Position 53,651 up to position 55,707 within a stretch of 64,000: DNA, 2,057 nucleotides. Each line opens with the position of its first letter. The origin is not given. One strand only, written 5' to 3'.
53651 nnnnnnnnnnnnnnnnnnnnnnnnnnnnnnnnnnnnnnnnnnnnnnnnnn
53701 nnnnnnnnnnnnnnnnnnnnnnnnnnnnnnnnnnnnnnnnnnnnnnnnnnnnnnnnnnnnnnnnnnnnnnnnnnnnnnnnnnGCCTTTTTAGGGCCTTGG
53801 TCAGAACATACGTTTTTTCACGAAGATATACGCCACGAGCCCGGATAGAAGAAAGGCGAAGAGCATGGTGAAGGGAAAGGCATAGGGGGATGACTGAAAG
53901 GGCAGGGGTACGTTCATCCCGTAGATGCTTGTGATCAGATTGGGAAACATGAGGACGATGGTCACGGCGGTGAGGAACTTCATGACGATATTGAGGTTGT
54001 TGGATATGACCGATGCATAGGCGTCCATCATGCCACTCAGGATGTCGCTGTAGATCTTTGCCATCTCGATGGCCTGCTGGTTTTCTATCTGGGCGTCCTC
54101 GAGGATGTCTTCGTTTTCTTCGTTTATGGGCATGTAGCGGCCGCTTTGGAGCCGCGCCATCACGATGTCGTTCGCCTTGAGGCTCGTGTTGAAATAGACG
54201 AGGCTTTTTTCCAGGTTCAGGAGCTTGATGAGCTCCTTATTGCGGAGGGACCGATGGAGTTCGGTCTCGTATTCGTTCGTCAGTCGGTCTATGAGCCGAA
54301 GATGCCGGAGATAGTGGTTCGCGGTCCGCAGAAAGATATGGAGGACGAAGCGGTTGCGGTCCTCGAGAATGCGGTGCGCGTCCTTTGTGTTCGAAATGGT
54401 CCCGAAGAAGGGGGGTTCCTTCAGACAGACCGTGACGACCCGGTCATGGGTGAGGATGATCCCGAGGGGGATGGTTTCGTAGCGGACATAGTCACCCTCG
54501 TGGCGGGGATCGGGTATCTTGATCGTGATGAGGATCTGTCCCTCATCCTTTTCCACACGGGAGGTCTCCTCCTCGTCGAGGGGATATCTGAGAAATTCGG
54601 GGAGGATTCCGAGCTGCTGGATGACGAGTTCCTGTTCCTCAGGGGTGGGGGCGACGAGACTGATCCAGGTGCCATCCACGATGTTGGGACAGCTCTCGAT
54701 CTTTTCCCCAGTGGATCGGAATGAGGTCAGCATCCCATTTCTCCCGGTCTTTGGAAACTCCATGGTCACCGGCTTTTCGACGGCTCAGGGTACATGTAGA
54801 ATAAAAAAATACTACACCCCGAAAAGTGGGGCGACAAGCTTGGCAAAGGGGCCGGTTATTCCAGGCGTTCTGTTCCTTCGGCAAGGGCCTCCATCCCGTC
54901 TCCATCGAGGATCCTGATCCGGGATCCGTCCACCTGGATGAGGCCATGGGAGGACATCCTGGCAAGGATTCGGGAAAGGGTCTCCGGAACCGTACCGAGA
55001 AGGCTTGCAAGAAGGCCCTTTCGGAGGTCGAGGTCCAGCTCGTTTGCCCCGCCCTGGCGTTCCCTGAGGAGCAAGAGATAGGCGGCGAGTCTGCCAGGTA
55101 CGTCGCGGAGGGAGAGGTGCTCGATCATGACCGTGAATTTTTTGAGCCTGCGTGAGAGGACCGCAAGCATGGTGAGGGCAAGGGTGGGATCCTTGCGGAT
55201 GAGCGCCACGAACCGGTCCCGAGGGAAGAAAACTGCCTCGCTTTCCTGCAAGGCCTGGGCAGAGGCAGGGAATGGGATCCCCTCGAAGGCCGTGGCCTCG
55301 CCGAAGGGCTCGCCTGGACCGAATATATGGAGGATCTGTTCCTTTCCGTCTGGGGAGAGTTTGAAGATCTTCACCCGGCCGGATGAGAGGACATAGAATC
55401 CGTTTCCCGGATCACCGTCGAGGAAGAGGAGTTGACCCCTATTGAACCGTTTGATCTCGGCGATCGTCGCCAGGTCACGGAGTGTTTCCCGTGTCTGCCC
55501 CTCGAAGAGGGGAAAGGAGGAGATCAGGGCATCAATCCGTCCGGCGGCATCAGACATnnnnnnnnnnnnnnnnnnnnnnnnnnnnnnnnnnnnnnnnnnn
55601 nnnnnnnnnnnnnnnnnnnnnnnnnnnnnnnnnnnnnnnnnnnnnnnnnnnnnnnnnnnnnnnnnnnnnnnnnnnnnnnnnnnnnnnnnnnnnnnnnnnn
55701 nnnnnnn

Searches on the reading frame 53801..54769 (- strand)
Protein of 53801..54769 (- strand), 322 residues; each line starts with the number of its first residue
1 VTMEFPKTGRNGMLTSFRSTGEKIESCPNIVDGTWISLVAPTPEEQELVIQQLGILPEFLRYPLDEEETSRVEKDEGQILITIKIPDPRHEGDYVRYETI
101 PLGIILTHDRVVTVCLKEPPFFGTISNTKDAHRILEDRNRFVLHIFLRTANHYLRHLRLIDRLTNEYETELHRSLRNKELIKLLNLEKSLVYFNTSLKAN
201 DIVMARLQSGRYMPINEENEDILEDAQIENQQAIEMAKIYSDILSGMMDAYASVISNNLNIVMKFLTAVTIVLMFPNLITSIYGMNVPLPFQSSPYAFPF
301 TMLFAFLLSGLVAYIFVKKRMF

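Call 7: search_protein_families(library=pfam, proteins=[window:53801-54769:-], max_evalue=0.01)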
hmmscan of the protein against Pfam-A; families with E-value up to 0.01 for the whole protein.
window:53801-54769:- (322 aa): 1 family
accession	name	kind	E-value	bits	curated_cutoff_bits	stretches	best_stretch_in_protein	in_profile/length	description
PF01544.23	CorA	-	1.3e-55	189.2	27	1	34-317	5-291/292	CorA-like Mg2+ transporter protein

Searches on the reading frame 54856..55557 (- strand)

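Call 23: search_protein_families(library=pfam, proteins=[window:54856-55557:-], max_evalue=1)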
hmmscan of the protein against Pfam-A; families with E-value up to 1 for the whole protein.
window:54856-55557:- (233 aa): 3 families
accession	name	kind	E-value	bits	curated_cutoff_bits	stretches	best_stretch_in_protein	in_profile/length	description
PF00027.35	cNMP_binding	-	1.4e-25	89.5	27.5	1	36-123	2-89/89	Cyclic nucleotide-binding domain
PF13545.12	HTH_Crp_2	-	1.6e-17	63.7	27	1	155-225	1-70/70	Crp-like helix-turn-helix domain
PF13972.11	TetR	-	0.062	13.5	25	0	110-149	39-77/144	Bacterial transcriptional repressor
